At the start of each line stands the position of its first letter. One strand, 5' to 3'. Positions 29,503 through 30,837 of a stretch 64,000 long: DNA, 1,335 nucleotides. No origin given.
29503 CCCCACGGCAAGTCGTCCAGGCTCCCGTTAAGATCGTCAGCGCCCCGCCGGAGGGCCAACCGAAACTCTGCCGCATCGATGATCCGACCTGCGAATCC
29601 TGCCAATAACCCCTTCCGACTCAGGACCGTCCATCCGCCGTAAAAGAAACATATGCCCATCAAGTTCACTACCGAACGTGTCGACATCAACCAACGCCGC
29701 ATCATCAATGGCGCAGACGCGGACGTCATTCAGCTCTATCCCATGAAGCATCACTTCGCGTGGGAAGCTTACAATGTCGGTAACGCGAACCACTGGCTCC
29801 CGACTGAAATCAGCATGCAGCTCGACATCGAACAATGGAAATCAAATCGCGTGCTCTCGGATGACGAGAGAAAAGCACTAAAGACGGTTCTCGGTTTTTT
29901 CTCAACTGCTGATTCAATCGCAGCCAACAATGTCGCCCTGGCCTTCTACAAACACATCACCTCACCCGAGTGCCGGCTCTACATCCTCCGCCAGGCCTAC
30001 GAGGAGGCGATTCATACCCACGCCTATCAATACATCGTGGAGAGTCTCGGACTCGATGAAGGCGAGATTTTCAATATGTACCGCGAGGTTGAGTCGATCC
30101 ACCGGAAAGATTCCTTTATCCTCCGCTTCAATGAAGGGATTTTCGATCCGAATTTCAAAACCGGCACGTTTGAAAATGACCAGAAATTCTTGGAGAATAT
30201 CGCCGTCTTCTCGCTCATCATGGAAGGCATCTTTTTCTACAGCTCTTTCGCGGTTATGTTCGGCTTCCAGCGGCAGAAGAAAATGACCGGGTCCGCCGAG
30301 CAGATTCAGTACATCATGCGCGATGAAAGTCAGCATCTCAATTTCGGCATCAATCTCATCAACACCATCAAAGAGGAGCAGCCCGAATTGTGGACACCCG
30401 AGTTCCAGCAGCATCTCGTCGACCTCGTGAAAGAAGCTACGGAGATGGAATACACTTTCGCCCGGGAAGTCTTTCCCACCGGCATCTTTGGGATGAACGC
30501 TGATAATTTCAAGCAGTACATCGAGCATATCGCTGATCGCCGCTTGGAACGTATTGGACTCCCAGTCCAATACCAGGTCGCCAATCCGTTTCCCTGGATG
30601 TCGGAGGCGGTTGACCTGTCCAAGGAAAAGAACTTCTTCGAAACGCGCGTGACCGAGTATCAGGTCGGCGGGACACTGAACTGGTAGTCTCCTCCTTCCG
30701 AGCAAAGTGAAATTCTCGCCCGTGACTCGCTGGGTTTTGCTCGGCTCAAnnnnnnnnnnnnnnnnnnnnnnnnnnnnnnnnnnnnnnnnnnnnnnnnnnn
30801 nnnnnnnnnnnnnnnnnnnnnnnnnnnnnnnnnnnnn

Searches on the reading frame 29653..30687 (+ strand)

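Call 10: search_protein_families(library=pfam, proteins=[window:29653-30687:+], max_evalue=0.001)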
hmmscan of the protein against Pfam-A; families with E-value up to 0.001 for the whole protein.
window:29653-30687:+ (344 aa): 1 family
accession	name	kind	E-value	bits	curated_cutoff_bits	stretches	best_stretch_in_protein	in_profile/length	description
PF00268.27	Ribonuc_red_sm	-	4.8e-89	298.9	33.6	1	26-312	2-281/281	Ribonucleotide reductase, small chain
